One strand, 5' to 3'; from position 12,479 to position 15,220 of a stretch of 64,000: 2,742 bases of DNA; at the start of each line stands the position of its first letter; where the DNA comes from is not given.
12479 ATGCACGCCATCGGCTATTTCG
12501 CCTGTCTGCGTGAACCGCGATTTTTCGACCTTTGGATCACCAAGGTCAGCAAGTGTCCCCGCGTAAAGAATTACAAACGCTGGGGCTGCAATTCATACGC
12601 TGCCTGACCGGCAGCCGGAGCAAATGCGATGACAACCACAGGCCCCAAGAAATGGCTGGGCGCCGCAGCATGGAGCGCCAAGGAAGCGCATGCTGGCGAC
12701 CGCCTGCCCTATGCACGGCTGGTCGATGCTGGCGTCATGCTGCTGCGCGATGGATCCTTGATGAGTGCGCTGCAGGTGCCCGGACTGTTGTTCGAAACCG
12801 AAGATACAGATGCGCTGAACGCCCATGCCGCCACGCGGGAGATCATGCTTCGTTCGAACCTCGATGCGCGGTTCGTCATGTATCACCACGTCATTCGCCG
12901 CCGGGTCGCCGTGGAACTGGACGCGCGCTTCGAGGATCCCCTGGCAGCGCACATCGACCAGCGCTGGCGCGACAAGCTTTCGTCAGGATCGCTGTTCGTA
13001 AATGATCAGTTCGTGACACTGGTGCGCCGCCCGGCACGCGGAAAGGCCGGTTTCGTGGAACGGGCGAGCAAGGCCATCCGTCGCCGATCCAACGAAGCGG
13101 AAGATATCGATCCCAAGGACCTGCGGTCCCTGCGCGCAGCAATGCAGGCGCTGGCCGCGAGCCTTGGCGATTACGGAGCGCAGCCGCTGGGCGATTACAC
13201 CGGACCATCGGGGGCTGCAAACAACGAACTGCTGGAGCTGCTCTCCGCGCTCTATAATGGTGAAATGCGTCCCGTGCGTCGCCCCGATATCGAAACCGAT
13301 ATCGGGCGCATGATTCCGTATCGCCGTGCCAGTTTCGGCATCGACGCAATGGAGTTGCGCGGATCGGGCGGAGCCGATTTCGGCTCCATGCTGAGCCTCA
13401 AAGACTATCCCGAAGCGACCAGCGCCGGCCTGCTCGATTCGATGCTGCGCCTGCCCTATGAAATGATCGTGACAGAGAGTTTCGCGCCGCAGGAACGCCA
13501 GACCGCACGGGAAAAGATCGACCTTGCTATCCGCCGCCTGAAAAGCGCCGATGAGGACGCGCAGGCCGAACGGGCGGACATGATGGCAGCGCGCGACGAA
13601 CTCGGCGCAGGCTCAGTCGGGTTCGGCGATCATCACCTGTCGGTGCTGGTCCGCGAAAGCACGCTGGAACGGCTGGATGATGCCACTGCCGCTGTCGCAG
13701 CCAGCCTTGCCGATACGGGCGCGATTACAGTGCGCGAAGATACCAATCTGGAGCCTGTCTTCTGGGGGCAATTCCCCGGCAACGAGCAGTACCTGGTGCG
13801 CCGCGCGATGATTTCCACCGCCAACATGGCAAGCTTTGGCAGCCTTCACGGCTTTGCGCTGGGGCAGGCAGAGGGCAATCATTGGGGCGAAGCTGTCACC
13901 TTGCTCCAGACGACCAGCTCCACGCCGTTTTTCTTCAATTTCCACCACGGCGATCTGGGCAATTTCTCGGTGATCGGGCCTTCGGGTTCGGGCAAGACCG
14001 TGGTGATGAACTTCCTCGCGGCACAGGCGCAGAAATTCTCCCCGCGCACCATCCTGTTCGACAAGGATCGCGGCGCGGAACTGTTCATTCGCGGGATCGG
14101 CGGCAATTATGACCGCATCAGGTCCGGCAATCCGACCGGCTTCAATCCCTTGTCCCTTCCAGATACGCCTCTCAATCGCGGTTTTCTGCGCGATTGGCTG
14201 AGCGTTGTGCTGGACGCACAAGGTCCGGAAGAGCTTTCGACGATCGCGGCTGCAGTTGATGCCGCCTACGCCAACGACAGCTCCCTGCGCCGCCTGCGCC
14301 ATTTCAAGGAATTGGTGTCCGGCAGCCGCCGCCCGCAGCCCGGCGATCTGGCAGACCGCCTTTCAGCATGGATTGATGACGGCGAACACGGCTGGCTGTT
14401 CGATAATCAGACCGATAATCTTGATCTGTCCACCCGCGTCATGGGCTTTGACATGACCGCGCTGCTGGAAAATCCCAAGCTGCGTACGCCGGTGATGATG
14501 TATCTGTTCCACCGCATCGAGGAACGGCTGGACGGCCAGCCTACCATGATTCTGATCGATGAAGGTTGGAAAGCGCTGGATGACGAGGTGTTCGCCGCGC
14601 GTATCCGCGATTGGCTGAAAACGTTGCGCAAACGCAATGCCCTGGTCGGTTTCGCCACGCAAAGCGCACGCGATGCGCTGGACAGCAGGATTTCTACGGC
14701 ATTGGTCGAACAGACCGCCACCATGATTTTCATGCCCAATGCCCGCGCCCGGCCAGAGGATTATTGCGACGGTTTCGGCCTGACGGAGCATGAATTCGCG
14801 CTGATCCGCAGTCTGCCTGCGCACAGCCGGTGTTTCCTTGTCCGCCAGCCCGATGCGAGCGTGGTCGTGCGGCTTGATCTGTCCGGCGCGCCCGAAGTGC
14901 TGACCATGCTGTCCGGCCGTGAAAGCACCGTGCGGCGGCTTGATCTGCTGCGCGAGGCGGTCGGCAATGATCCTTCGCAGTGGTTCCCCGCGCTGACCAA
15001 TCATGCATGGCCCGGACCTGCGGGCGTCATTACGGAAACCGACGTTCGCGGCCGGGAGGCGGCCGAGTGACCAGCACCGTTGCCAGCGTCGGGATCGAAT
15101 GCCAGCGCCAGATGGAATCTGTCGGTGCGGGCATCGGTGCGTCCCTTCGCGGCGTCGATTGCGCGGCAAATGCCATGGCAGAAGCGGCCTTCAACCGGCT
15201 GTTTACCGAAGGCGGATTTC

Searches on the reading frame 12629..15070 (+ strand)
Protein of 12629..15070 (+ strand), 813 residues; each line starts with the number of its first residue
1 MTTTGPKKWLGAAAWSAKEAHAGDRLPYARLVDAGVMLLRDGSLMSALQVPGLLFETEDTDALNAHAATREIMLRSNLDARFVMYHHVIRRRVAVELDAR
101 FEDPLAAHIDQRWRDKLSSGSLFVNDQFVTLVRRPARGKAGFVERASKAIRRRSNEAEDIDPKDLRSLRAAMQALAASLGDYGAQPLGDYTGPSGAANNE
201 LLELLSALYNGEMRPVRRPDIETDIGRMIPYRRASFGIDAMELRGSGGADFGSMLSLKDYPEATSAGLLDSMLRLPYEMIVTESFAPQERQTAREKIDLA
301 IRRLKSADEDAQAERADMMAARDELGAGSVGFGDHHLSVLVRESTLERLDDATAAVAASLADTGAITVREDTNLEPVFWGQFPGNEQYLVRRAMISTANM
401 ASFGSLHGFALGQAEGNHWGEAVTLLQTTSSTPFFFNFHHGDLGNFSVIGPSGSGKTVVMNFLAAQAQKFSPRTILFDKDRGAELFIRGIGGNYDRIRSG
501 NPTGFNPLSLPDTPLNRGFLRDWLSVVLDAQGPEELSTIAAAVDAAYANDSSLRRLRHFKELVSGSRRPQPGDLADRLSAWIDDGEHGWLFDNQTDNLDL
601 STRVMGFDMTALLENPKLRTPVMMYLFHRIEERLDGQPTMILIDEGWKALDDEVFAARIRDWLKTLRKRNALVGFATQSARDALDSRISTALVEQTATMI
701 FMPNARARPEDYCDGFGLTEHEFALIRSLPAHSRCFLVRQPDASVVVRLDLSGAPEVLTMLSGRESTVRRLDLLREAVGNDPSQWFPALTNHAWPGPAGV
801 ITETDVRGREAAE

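Call 4: search_protein_families(library=pfam, proteins=[window:12629-15070:+])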
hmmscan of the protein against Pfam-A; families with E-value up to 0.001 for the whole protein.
window:12629-15070:+ (813 aa): 3 families
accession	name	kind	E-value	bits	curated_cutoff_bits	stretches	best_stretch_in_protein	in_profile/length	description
PF03135.19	CagE_TrbE_VirB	-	6.4e-43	147.5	21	1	187-391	3-204/204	CagE, TrbE, VirB family, component of type IV transporter system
PF19044.6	P-loop_TraG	-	4e-16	59.1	25.8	1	578-729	188-345/413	TraG P-loop domain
PF13401.12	AAA_22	-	0.00057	20.6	27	0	446-481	8-43/130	AAA domain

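Call 7: find_related_loci(query=window:12629-15070:+, collection=genome_contigs, flank=10000)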
Query window:12629-15070:+ (813 aa) in genome_contigs; peptide patterns used: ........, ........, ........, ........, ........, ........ (x = any residue, [..] = any of these).
598 stretches matched a pattern (row limit reached: there are more); 523 encode a relative of the query (tblastn E <= 1e-3); the best 80 are kept; 80 distinct loci.
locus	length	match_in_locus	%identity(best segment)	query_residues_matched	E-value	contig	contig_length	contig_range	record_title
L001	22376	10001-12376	92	8-799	0e+0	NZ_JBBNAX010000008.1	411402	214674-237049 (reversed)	Erythrobacter alti strain NBRC 111903 contig_08, whole genome shotgun sequence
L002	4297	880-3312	88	2-813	0e+0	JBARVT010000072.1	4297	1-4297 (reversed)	MAG: Alteraurantiacibacter sp. isolate MFD12116_ilm_asm_bin46 k127_58067, whole genome shotgun sequence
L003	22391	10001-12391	89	1-798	0e+0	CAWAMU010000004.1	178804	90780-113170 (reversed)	MAG: uncultured Alphaproteobacteria bacterium isolate MFD01721.bin.1.101 genome assembly, contig: contig_1785, whole gen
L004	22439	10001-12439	89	1-813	0e+0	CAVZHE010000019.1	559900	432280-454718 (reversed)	MAG: uncultured Alphaproteobacteria bacterium isolate MFD04651.bin.2.137 genome assembly, contig: contig_9921, whole gen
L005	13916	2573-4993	89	8-813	0e+0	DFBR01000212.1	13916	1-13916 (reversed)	MAG TPA_asm: Erythrobacter sp. UBA3075 UBA3075_contig_36526, whole genome shotgun sequence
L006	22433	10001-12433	86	1-813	0e+0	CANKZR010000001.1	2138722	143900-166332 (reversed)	uncultured Sphingomonadaceae bacterium isolate 3-2009-L.fasta genome assembly, contig: NODE_1, whole genome shotgun sequ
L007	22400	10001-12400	88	8-808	0e+0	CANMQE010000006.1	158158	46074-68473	uncultured Sphingomonadaceae bacterium isolate 3-2033-3Z.fasta genome assembly, contig: NODE_6, whole genome shotgun seq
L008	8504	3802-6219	86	8-808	0e+0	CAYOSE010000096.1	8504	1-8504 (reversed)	MAG TPA_asm: uncultured Sphingomonadaceae bacterium isolate SRP135972_co2_202 genome assembly, contig: NODE_11279_length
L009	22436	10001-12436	86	1-805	0e+0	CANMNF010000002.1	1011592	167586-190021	uncultured Sphingomonadaceae bacterium isolate 917.fasta genome assembly, contig: NODE_2, whole genome shotgun sequence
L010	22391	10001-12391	87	1-797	0e+0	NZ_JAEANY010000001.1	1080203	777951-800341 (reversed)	Aurantiacibacter sediminis strain JGD-13 NODE_1_length_1080203_cov_40.937514, whole genome shotgun sequence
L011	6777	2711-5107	87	8-805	0e+0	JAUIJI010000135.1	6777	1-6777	MAG: Alphaproteobacteria bacterium isolate Co_bin.306 NODE_63877_length_6777_cov_1.344060, whole genome shotgun sequence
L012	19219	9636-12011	86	8-799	0e+0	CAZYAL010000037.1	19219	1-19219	MAG TPA_asm: uncultured Sphingomonadaceae bacterium isolate SRP249901_co1_105 genome assembly, contig: NODE_2457_length_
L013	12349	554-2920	87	6-794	0e+0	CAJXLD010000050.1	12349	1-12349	MAG TPA_asm: uncultured Altererythrobacter sp. isolate SRR6201692_bin.16_MetaBAT_v2.12.1_MAG genome assembly, contig: NO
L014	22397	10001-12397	87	8-805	0e+0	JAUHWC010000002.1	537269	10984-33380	MAG: Alphaproteobacteria bacterium isolate 1_bin.9 NODE_9_length_537269_cov_3.574442, whole genome shotgun sequence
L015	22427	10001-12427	85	8-813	0e+0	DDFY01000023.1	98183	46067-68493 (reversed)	MAG TPA_asm: Erythrobacter sp. UBA1916 UBA1916_contig_3683, whole genome shotgun sequence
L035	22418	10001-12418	82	7-813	0e+0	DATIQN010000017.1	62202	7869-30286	MAG TPA_asm: Croceibacterium sp. isolate SMAG_U15878 k141_476004, whole genome shotgun sequence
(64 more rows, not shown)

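Call 32: find_homologous_proteins(query=L035:1437-2132:-, max_evalue=1e-20)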
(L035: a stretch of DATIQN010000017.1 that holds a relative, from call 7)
Query L035:1437-2132:- (232 aa): 8000 proteins with E <= 1e-20 among 8000 candidates; the best 120 are listed.
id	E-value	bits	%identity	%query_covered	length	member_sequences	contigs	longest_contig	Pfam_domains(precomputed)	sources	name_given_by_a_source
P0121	2.0e-138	477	100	100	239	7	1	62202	PF01895.25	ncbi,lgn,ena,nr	ncbi:MAG TPA: phosphate signaling complex protein PhoU [Croceibacterium sp.]|nr:phosphate signaling 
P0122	9.5e-130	448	93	100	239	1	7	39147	PF01895.25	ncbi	ncbi:MAG: phosphate signaling complex protein PhoU [Croceibacterium sp.]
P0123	9.7e-123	425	89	97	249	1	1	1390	PF01895.25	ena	-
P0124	4.6e-122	423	88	97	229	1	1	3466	PF01895.25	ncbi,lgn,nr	ncbi:MAG: phosphate signaling complex protein PhoU [Porphyrobacter sp.]|nr:phosphate signaling compl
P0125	9.9e-120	416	83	100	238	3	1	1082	PF01895.25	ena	-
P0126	1.0e-118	412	83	100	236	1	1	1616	PF01895.25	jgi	jgi:phosphate transport system protein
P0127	2.4e-118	411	87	97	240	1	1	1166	PF01895.25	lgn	-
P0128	1.4e-117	409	85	96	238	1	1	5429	PF01895.25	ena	-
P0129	1.8e-117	408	84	99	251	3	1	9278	PF01895.25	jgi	jgi:phosphate transport system protein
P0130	3.6e-117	407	85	96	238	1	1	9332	PF01895.25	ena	-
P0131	6.0e-117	407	86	96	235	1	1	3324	PF01895.25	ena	-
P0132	3.2e-116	404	84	97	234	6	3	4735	PF01895.25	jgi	jgi:phosphate transport system protein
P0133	5.4e-116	403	83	98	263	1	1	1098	PF01895.25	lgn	-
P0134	1.4e-115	402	84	97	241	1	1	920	PF01895.25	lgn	-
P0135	1.8e-115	402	85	97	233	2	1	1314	PF01895.25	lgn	-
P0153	7.7e-99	347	76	94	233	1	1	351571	PF01895.25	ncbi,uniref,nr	ncbi:phosphate signaling complex protein PhoU [Altericroceibacterium xinjiangense]|uniref:phosphate 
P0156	3.7e-98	345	86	84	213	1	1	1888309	PF01895.25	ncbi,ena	-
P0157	3.8e-98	345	72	100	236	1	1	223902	PF01895.25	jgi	-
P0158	4.6e-98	345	70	100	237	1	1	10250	PF01895.25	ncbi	-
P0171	2.5e-96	339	70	99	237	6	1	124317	PF01895.25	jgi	jgi:phosphate transport system protein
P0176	3.0e-96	339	69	100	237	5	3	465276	PF01895.25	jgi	jgi:phosphate transport system protein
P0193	3.9e-95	335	71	100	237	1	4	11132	PF01895.25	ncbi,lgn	-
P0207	1.4e-94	334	69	99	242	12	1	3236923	PF01895.25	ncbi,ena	-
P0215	2.0e-94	333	69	99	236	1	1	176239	PF01895.25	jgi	jgi:phosphate transport system protein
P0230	6.3e-94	331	68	100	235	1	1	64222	PF01895.25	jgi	jgi:phosphate transport system protein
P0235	8.8e-94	331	69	100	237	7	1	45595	PF01895.25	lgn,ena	-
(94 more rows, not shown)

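Call 33: find_encoding_contigs(protein=P0153, flank=10000, max_places=2)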
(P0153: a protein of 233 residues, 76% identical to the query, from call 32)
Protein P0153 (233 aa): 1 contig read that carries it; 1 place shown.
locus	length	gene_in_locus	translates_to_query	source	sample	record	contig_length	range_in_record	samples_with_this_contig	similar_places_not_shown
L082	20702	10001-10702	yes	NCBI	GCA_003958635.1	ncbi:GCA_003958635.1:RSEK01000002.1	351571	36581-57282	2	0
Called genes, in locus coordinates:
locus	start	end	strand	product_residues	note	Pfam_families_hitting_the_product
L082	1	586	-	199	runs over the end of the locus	-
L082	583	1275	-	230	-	PF13795:HupE_UreJ_2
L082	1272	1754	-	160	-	-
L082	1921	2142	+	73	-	PF02416:TatA_B_E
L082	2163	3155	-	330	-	PF03446:NAD_binding_2, PF03807:F420_oxidored (faint), PF00393:6PGD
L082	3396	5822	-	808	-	PF07715:Plug, PF00593:TonB_dep_Rec_b-barrel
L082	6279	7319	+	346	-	PF12849:PBP_like_2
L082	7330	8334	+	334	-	PF00528:BPD_transp_1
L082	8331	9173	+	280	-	PF00528:BPD_transp_1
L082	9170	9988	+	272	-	PF02463:SMC_N, PF00005:ABC_tran, PF13304:AAA_21 (weak)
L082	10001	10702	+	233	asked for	PF01895:PhoU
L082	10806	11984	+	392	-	PF25917:BSH_RND, PF25876:HH_MFP_RND, PF25944:Beta-barrel_RND, PF25954:Beta-barrel_RND_2 (weak), PF25967:RND-MFP_C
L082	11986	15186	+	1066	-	PF00873:ACR_tran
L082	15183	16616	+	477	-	PF02321:OEP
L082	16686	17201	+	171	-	PF00111:Fer2, PF01799:Fer2_2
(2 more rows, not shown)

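Call 34: find_encoding_contigs(protein=P0156, flank=10000, max_places=2)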
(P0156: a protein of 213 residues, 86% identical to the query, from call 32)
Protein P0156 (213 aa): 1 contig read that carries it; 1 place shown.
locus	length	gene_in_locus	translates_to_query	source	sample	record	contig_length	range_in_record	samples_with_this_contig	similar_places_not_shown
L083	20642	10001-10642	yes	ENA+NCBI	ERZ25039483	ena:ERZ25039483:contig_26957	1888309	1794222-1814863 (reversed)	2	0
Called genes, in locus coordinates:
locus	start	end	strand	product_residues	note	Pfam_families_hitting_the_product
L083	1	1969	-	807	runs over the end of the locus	PF27097:VirB4_TrbE_N, PF03135:CagE_TrbE_VirB, PF19044:P-loop_TraG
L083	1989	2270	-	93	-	PF05101:VirB3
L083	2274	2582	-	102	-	PF04956:TrbC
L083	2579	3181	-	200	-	PF01464:SLT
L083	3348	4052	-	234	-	PF01547:SBP_bac_1, PF12849:PBP_like_2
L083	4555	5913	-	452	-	-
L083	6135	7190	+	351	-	PF12849:PBP_like_2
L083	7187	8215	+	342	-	PF00528:BPD_transp_1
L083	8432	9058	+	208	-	PF00528:BPD_transp_1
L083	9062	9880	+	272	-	PF02463:SMC_N, PF13555:AAA_29 (faint), PF00005:ABC_tran, PF13304:AAA_21 (weak)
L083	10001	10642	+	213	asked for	PF01895:PhoU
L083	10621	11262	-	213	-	PF00072:Response_reg, PF00486:Trans_reg_C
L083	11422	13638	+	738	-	PF13089:PP_kinase_N, PF13091:PLDc_2 (faint), PF02503:PP_kinase, PF17941:PP_kinase_C_1, PF13090:PP_kinase_C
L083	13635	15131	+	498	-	PF02541:Ppx-GppA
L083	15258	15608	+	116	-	-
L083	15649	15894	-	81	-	-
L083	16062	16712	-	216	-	PF02798:GST_N, PF13417:GST_N_3, PF13409:GST_N_2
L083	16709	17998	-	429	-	PF09298:FAA_hydrolase_N, PF01557:FAA_hydrolase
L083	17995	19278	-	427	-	PF20510:HgmA_N, PF04209:HgmA_C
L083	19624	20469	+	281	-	PF02625:XdhC_CoxI, PF13478:XdhC_C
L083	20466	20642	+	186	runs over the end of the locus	PF12804:NTP_transf_3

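Call 35: find_encoding_contigs(protein=P0207, flank=10000, max_places=2)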
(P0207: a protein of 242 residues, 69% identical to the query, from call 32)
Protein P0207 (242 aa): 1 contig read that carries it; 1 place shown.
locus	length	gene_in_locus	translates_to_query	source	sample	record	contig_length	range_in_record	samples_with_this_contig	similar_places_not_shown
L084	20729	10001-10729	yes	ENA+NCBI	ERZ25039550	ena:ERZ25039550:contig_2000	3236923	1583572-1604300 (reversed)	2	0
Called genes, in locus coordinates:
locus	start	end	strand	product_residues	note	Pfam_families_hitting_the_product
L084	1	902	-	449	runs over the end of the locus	PF00483:NTP_transferase, PF01128:IspD, PF02348:CTP_transf_3 (weak), PF12804:NTP_transf_3, PF25084:LbH_EIF2B (faint), PF00132:Hexapep, PF00132:Hexapep, PF14602:Hexapep_2 (weak), +1 more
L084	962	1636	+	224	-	PF00702:Hydrolase, PF12710:HAD, PF13419:HAD_2, PF13242:Hydrolase_like (weak)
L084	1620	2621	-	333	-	PF14907:NTP_transf_5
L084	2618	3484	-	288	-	PF27840:ScmC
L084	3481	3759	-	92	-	PF05402:PqqD (weak)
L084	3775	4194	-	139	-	-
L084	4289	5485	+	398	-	PF00512:HisKA, PF13581:HATPase_c_2 (weak), PF02518:HATPase_c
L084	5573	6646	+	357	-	PF12849:PBP_like_2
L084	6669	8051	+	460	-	PF12501:DUF3708, PF00528:BPD_transp_1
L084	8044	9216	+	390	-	PF11812:DUF3333, PF00528:BPD_transp_1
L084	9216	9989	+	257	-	PF00005:ABC_tran, PF02463:SMC_N (weak), PF13304:AAA_21 (faint)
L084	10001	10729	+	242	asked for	PF01895:PhoU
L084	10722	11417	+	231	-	PF00072:Response_reg, PF00486:Trans_reg_C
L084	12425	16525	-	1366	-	PF25023:TEN_YD-shell (faint), PF05593:RHS_repeat (weak)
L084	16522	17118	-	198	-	PF17803:Cadherin_4, PF17892:Cadherin_5 (weak), PF17963:Big_9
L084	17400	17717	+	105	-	-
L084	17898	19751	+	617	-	PF08310:LGFP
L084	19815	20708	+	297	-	PF00106:adh_short, PF08659:KR, PF13561:adh_short_C2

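Call 50: search_protein_families(library=ncbifam, proteins=[window:12629-15070:+], max_evalue=0.01)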
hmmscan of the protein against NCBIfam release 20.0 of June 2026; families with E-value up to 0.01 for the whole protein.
window:12629-15070:+ (813 aa): 17 families
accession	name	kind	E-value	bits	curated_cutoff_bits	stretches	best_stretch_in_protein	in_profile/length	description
TIGR00929.1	VirB4_CagE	subfamily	6.2e-221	735.8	643.1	1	17-790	3-789/792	VirB4 family type IV secretion/conjugal transfer ATPase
NF010473.0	PRK13898.1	equivalog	6.8e-212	705.7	1050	1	16-791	15-796/801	type IV secretion system ATPase VirB4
NF010427.0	PRK13853.1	equivalog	8.1e-143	477.1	957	1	19-789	9-780/789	type IV secretion system protein VirB4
NF010447.0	PRK13873.1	equivalog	8.6e-90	301.8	1020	2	307-762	304-764/815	conjugal transfer protein TrbE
NF010404.0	PRK13830.1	subfamily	1.3e-61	208.4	810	1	22-786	14-803/818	conjugal transfer protein TrbE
NF010466.0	PRK13891.1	subfamily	7.7e-58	196.1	1322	1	305-713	345-763/852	conjugal transfer protein TrbE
TIGR02746.1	TraC-F-type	equivalog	9.7e-27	93.2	567.05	1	414-765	399-775/800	type IV secretion system protein TraC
NF045971.1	conju_CD1110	equivalog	5.4e-16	58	325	1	339-726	316-715/752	VirB4-like conjugal transfer ATPase, CD1110 family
NF045975.1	VirB4_plasma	equivalog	7.4e-10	37.2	590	2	583-686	695-810/894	Mbov_0397 family ICE element conjugal transfer ATPase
TIGR03783.1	Bac_Flav_CT_G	subfamily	5.3e-09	34.5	261.55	1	578-701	603-730/829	TraG family conjugative transposon ATPase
NF010278.0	PRK13721.1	subfamily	8.6e-07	27.2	1177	1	444-682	480-736/874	type IV secretion system protein TraC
TIGR00968.1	3a0106s01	subfamily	0.00019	21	342.75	0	636-685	147-196/237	sulfate ABC transporter ATP-binding protein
TIGR03608.1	L_ocin_972_ABC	subfamily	0.001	18.6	254.85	0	436-480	19-61/206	putative bacteriocin export ABC transporter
TIGR02315.1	ABC_phnC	equivalog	0.0054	16.2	266.1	0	436-465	23-50/243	phosphonate ABC transporter ATP-binding protein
NF040840.2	tungstate_WtpC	equivalog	0.006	15.9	440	0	445-480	28-63/347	tungstate ABC transporter ATP-binding protein WtpC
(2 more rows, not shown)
